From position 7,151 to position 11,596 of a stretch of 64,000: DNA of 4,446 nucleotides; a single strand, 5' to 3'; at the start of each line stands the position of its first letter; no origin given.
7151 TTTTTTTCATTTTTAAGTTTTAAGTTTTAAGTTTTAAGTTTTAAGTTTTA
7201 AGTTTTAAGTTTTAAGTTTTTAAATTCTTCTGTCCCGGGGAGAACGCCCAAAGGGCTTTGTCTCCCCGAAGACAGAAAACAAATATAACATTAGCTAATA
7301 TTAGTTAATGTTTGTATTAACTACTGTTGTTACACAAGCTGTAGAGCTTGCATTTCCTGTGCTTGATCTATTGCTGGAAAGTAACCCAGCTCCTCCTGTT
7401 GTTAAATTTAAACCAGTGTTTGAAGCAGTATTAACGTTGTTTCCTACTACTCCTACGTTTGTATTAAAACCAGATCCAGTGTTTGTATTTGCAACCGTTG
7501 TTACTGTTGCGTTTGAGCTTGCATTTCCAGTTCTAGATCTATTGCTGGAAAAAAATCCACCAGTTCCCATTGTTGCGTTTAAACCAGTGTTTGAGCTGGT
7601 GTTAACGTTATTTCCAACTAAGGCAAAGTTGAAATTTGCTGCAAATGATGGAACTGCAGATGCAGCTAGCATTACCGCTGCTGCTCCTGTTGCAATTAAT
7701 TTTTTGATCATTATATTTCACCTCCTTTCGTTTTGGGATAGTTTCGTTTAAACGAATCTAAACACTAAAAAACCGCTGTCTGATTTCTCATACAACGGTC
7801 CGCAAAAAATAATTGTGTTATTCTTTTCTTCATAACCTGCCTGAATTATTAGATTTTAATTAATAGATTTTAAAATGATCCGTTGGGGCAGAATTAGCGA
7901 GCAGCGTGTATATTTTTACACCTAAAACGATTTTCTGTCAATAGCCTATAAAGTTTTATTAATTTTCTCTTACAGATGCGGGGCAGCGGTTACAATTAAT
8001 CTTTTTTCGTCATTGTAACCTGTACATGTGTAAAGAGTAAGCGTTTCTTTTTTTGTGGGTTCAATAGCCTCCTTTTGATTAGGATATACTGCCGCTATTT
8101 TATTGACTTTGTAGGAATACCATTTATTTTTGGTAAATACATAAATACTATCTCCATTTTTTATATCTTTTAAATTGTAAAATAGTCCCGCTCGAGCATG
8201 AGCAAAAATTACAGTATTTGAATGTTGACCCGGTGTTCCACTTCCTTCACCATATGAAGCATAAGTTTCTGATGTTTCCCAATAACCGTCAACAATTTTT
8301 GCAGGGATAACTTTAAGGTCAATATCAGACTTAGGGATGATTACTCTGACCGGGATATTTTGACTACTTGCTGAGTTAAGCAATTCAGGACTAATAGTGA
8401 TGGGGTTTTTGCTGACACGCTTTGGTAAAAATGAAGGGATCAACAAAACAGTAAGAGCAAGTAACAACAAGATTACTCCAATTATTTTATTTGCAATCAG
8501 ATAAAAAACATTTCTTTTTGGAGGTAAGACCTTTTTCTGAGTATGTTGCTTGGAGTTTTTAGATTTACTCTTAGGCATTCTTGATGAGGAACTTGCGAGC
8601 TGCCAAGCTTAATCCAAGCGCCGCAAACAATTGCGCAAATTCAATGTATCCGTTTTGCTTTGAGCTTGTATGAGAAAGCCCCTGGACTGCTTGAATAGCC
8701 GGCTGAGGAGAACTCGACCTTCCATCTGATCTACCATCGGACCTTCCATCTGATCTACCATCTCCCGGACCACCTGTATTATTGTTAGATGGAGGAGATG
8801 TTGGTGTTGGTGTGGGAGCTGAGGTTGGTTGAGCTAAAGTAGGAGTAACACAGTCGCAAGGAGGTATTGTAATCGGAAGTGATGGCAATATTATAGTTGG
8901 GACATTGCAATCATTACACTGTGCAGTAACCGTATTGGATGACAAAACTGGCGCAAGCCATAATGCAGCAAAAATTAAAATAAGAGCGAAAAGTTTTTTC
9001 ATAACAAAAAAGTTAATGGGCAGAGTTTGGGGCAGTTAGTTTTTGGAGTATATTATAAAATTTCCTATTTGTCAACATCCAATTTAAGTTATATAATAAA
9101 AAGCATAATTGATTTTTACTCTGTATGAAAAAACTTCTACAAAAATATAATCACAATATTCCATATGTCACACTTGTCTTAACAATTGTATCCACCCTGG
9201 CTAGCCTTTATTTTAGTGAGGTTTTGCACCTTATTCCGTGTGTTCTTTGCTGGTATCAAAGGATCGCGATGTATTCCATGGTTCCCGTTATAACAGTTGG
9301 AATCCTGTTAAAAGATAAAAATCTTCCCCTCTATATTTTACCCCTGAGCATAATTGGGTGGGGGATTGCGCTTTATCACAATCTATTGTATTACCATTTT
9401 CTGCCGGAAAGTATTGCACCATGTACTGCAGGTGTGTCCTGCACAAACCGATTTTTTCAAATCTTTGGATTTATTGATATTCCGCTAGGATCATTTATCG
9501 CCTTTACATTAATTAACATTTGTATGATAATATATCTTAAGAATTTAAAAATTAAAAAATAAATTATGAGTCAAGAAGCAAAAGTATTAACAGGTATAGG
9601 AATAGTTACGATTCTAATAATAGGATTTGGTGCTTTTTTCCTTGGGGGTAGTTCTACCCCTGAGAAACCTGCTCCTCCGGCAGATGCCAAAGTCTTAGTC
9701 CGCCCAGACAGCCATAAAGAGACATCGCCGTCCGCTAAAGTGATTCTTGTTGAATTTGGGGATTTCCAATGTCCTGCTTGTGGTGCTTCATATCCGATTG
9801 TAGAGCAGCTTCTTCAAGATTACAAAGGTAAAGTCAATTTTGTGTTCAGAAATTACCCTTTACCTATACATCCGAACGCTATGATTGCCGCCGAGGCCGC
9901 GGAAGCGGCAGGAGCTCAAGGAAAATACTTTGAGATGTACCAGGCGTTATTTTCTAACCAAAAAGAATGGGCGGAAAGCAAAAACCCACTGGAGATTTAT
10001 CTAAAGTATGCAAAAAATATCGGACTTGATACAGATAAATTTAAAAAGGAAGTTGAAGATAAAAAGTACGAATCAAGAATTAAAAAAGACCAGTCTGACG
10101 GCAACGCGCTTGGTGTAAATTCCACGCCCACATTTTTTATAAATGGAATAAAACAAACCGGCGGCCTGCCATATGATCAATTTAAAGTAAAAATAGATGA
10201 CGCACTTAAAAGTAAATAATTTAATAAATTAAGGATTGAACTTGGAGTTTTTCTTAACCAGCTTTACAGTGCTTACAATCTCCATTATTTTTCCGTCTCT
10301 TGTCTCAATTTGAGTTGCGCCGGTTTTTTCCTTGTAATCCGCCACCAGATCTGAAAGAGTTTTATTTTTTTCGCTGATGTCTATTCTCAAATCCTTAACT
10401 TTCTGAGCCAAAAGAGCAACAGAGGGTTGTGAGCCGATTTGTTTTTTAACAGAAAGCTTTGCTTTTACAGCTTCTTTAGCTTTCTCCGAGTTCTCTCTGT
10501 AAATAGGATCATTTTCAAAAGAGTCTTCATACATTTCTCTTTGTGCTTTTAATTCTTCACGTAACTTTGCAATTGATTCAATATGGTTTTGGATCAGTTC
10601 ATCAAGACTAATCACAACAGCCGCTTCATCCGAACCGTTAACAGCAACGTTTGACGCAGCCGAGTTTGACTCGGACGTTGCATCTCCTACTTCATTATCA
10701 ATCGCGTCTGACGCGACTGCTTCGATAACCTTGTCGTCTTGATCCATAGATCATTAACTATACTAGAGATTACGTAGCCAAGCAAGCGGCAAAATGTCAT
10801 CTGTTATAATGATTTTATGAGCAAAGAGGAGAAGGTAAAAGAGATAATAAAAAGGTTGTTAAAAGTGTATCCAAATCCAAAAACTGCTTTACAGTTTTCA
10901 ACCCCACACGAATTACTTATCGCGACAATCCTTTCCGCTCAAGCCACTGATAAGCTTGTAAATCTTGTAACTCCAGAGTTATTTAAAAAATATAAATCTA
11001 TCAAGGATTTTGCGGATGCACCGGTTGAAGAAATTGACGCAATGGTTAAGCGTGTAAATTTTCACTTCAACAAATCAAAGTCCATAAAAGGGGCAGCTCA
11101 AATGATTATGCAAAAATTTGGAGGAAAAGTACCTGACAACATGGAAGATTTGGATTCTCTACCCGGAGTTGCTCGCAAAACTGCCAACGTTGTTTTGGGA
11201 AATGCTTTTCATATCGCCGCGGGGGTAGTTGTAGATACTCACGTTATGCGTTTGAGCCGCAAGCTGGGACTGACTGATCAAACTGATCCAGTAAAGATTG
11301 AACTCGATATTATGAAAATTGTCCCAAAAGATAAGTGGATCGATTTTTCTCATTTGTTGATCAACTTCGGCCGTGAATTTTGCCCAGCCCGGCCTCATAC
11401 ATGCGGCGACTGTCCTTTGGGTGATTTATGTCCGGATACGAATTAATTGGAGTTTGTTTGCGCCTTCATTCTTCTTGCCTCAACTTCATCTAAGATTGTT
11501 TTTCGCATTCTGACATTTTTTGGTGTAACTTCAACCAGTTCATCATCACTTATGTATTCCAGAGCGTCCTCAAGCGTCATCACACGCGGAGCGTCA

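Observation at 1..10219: Co-oriented surface-glycosylation / sortase / disulfide-bond module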

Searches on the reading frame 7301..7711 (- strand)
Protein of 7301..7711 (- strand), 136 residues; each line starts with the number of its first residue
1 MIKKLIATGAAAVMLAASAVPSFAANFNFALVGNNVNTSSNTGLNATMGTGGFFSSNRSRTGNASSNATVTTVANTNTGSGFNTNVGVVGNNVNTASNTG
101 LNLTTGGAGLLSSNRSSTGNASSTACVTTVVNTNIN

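Call 6: search_protein_families(library=pfam, proteins=[window:7301-7711:-], max_evalue=0.01)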
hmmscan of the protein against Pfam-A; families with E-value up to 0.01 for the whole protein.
window:7301-7711:- (136 aa): 0 families

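Call 8: search_protein_families(library=ncbifam, proteins=[window:7301-7711:-], max_evalue=0.1)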
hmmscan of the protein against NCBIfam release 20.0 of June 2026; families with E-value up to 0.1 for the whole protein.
window:7301-7711:- (136 aa): 0 families

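Call 41: find_homologous_proteins(query=window:7301-7711:-, max_evalue=0.001)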
Query window:7301-7711:- (136 aa): 2 proteins with E <= 0.001 among 163 candidates.
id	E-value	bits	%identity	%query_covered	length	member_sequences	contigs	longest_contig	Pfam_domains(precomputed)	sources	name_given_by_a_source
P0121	1.4e-6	46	48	96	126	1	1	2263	-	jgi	-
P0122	6.7e-5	41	35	95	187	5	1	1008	-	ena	-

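Call 48: search_protein_representatives(alignment_id=A2)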
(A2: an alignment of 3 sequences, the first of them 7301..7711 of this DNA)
Query: 3 sequences, 143 profile positions. Proteins with E-value up to 0.001 (for the whole library): 197; up to 1e-10: 40; up to 1e-30: 2. The best 150 are listed.
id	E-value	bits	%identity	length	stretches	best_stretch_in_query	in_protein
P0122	1.0e-58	213.7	-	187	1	1-143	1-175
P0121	7.1e-49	181.8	-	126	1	1-141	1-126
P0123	7.9e-21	90.9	-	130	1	3-142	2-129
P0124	1.5e-19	86.7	-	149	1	1-142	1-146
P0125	2.2e-16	76.5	-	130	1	1-141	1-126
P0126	2.8e-16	76.1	-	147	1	2-142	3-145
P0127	7.6e-16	74.7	-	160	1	1-142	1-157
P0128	9.2e-16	74.5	-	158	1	2-142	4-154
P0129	1.3e-15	74.0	-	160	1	1-143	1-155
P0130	1.3e-15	73.9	-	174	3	82-141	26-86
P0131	1.4e-15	73.9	-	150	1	1-143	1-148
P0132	1.9e-15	73.5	-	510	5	80-141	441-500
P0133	4.6e-15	72.2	-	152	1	1-143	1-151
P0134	5.7e-15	71.9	-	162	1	1-142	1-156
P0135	1.4e-14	70.7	-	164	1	2-142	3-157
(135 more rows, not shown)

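Call 56: predict_structure(alignment_id=A3)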
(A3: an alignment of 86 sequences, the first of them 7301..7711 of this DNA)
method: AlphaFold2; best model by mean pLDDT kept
length: 136 residues; sequences in the alignment: 86
mean_pLDDT: 81.5   pTM: 0.53
mean pLDDT of the five models: 81.5, 70.2, 69.1, 67.2, 44.0
residues with pLDDT >= 90: 8; 70-90: 127; 50-70: 1; < 50: 0
segments of 3 or more residues with pLDDT < 50: none
pLDDT, mean of each block of 10 residues (from residue 1): 89 86 77 85 76 76 86 81 82 84 74 79 86 78
secondary structure, 60 per line:
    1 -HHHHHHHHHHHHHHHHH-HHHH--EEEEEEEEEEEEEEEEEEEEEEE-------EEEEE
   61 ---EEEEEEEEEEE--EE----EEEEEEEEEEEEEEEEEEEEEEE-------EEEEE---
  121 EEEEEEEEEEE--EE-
elements in order: H2-18 H20-23 E26-48 E56-60 E64-74 E83-105 E113-117 E121-131

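Call 60: fold_search(model_id=the predicted structure, library=pdb)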
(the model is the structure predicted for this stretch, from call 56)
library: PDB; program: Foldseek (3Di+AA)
matches with E <= 10: 3; with E <= 0.001: 0
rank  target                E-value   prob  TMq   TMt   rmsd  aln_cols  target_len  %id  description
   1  9u4u_A                4.9e-01  0.07  0.19  0.18  20.2       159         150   11  Structure of the functional amyloid FapC from Pseudomonas sp.UK4 (released 2025-08-06)
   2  9nqd_0                7.2e-01  0.03  0.13  0.10  23.6       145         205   13  Structure of Pseudomonas FapC Biofilm-Forming Functional Amyloid (released 2025-06-25)
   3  1vh4_A                6.5e+00  0.01  0.12  0.06  18.3       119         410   13  Crystal structure of a stabilizer of iron transporter (released 2003-12-30)

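Call 84: search_protein_families(library=pfam, alignment_id=A3, max_evalue=1)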
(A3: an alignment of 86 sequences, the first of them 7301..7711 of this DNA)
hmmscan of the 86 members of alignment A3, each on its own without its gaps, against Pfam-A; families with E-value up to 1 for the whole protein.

A. member 1, window:7301-7711:- (136 aa): 1 family
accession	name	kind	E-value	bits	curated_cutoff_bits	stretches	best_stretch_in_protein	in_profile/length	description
PF08180.16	BAGE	-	0.47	10.9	20.9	1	10-19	3-12/28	B melanoma antigen family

B. families by the number of members that match (of 86 scanned): 63 families (the first 25 are shown)
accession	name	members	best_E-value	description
PF03724.22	META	2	0.054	META domain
PF22194.2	F-93_WHD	1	0.0011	F-93, winged-helix domain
PF03047.20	ComC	1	0.0047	COMC family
PF16067.10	DUF4809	1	0.0081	Domain of unknown function (DUF4809)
PF13600.11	DUF4140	1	0.0091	N-terminal domain of unknown function (DUF4140)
PF04527.17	Retinin_C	1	0.011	Drosophila Retinin like protein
PF04956.18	TrbC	1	0.014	TrbC/VIRB2 pilin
PF17396.8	DUF1611_N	1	0.014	Domain of unknown function (DUF1611_N) Rossmann-like domain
PF13190.11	PDGLE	1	0.018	PDGLE domain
PF11589.14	DUF3244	1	0.027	Domain of unknown function (DUF3244)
PF13326.11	PSII_Pbs27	1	0.028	Photosystem II Pbs27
PF00877.26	NLPC_P60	1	0.028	NlpC/P60 family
PF03284.19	PHZA_PHZB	1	0.033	Phenazine biosynthesis protein A/B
PF13897.11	GOLD_2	1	0.034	Golgi-dynamics membrane-trafficking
PF13663.11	DUF4148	1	0.039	Domain of unknown function (DUF4148)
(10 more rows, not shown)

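Call 94: fold_search(model_id=the predicted structure, library=viral)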
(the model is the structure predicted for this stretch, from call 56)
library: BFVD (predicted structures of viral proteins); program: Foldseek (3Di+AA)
matches with E <= 10: 49; with E <= 0.001: 0
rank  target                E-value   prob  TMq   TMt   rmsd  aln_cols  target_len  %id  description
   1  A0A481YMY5            2.0e-01  0.11  0.21  0.15  28.1       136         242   13  Lipid membrane protein [Pithovirus LCDPAC01]
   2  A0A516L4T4            3.8e-01  0.02  0.09  0.05  23.6       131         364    9  (no name in the UniProt tables at hand)
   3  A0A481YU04            4.5e-01  0.13  0.26  0.16  17.9       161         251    6  Lipid membrane protein [Marseillevirus LCMAC102]
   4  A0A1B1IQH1            4.5e-01  0.01  0.07  0.04  24.8       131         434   10  (no name in the UniProt tables at hand)
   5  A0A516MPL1            5.3e-01  0.03  0.12  0.05  24.3       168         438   10  (no name in the UniProt tables at hand)
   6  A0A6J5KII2            6.3e-01  0.05  0.16  0.09  27.2       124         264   14  Uncharacterized protein [uncultured Caudovirales phage]
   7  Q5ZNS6                8.7e-01  0.02  0.10  0.07  18.4       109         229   15  Uncharacterized protein [Bracoviriform congregatae]
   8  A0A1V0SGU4            9.2e-01  0.01  0.08  0.05  22.8       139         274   15  Uncharacterized protein [Hokovirus HKV1]
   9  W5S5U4                1.4e+00  0.03  0.16  0.10  14.8       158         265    8  Lipid membrane protein [Pithovirus sibericum]
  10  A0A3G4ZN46            1.5e+00  0.04  0.15  0.25  24.0        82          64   12  Uncharacterized protein [Terrestrivirus sp.]
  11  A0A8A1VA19            2.2e+00  0.03  0.18  0.15  26.1       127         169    9  (no name in the UniProt tables at hand)
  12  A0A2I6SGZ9            2.8e+00  0.01  0.10  0.08  28.2       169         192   11  Egf1.5 [Microplitis mediator bracovirus]
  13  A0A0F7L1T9            2.8e+00  0.00  0.06  0.04  25.1       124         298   14  Uncharacterized protein [uncultured marine virus]
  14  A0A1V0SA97            2.9e+00  0.01  0.12  0.11  22.8       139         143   16  Uncharacterized protein [Catovirus CTV1]
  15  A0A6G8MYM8            2.9e+00  0.01  0.13  0.09  35.1       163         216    6  Transmembrane domain-containing protein [Cedratvirus kamchatka]
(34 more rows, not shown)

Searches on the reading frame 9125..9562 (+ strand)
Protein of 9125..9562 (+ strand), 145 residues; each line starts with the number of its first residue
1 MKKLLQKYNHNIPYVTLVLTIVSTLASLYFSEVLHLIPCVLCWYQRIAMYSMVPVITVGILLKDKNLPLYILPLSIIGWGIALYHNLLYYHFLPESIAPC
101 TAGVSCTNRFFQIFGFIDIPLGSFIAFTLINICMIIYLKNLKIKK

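Call 6: search_protein_families(library=pfam, proteins=[window:9125-9562:+], max_evalue=0.01)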
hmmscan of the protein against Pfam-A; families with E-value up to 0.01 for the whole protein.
window:9125-9562:+ (145 aa): 1 family
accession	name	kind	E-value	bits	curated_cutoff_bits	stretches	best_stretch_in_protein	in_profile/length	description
PF02600.21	DsbB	-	1.8e-13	51.6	22.1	1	16-114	8-126/148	Disulfide bond formation protein DsbB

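Call 8: search_protein_families(library=ncbifam, proteins=[window:9125-9562:+], max_evalue=0.1)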
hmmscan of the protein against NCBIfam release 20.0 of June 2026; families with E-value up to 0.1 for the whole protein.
window:9125-9562:+ (145 aa): 6 families
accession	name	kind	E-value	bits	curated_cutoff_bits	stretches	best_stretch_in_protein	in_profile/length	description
NF002849.0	PRK03113.1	subfamily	6.1e-31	107.4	124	1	13-140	11-138/139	disulfide oxidoreductase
NF001863.0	PRK00611.1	equivalog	5.9e-22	78.5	145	1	11-137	8-130/136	putative disulfide oxidoreductase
NF002485.0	PRK01749.1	equivalog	5e-08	33.1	157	1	14-100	15-105/177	disulfide bond formation protein DsbB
NF003304.0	PRK04307.1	equivalog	0.0007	19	212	1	14-82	27-96/221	protein-disulfide oxidoreductase DsbI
NF050065.1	DisulBndDsbICampy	equivalog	0.0018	16.7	800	1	17-65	17-67/498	disulfide bond formation protein DsbI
NF003354.0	PRK04388.1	equivalog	0.036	13.9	168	1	23-105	21-109/172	disulfide bond formation protein B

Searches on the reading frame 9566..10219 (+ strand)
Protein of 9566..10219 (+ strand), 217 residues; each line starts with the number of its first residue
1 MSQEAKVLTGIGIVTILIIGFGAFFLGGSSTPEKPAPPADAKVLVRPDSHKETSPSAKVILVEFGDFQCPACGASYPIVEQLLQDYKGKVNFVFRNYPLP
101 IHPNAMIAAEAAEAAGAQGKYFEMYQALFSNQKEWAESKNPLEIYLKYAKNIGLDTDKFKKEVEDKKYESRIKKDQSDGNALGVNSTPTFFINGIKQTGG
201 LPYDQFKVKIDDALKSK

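Call 6: search_protein_families(library=pfam, proteins=[window:9566-10219:+], max_evalue=0.01)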
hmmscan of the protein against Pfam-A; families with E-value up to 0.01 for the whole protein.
window:9566-10219:+ (217 aa): 6 families
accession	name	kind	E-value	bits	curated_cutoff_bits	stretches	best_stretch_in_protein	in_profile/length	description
PF13462.12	Thioredoxin_4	-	8.1e-32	111.1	23.2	1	54-212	10-165/165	Thioredoxin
PF01323.26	DSBA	-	6.6e-16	59.1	25.6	1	61-209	2-189/191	DSBA-like thioredoxin domain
PF13743.12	Thioredoxin_5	-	4.2e-07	30.3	27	1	94-192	66-163/186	Thioredoxin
PF13098.12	Thioredoxin_2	-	0.00062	20.5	27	1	57-206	5-100/104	Thioredoxin-like domain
PF13905.12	Thioredoxin_8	-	0.0024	18.6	27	0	58-94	2-40/94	Thioredoxin-like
PF00085.26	Thioredoxin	-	0.0072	16.8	23.5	0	54-93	15-54/103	Thioredoxin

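Call 8: search_protein_families(library=ncbifam, proteins=[window:9566-10219:+], max_evalue=0.1)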
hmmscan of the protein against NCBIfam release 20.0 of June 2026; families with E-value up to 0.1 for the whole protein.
window:9566-10219:+ (217 aa): 6 families
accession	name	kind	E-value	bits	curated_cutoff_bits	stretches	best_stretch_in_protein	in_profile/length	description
NF041057.1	Rcas_1661_fam_Se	equivalog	8.2e-26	91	190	1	54-212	86-246/247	Rcas_1661 family thioredoxin-like (seleno)lipoprotein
NF047695.1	ThlDiSintDsbAHaem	equivalog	0.00048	19.6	290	1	53-197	34-178/206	thiol:disulfide interchange protein DsbA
NF047697.1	ThioredTrxAClost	equivalog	0.00072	19.7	140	1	52-93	12-53/105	thioredoxin TrxA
TIGR01068.1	thioredoxin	equivalog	0.0065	16.6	96.8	1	52-93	9-50/101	thioredoxin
TIGR02098.1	MJ0042_CXXC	domain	0.028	14.1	20.9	1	67-81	3-17/38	MJ0042-type zinc finger domain-containing protein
NF038285.1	deiodinase_rel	hypoth_equivalog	0.093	12.2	250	0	58-103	205-249/347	deiodinase family protein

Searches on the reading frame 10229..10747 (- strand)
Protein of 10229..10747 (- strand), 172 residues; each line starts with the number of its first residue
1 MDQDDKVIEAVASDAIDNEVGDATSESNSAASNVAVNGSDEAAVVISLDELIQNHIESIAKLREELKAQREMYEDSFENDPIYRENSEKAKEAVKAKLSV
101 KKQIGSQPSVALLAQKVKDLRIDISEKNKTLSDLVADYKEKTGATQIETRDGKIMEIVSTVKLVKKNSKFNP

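Call 6: search_protein_families(library=pfam, proteins=[window:10229-10747:-], max_evalue=0.01)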
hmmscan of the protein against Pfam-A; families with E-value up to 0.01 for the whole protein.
window:10229-10747:- (172 aa): 1 family
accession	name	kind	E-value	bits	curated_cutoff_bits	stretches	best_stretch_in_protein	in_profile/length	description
PF16516.10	CC2-LZ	-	0.0059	17.5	35.3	1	48-103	40-94/100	Leucine zipper of domain CC2 of NEMO, NF-kappa-B essential modulator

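Call 8: search_protein_families(library=ncbifam, proteins=[window:10229-10747:-], max_evalue=0.1)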
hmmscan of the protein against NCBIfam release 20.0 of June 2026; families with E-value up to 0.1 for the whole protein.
window:10229-10747:- (172 aa): 0 families

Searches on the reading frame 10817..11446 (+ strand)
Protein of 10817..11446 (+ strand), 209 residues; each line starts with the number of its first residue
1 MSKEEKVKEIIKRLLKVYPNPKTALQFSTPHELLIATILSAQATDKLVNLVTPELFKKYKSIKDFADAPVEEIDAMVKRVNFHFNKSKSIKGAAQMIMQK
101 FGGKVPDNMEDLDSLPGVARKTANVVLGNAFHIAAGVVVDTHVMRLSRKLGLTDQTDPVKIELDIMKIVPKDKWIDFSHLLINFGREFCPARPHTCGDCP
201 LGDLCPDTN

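Call 6: search_protein_families(library=pfam, proteins=[window:10817-11446:+], max_evalue=0.01)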
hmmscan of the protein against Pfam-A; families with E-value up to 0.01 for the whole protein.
window:10817-11446:+ (209 aa): 2 families
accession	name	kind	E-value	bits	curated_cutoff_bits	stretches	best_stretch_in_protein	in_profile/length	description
PF00730.31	HhH-GPD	-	3.9e-20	72.6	26.2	1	35-171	1-108/108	HhH-GPD superfamily base excision DNA repair protein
PF00633.29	HHH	-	2.5e-06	27.5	24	1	100-127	1-28/30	Helix-hairpin-helix motif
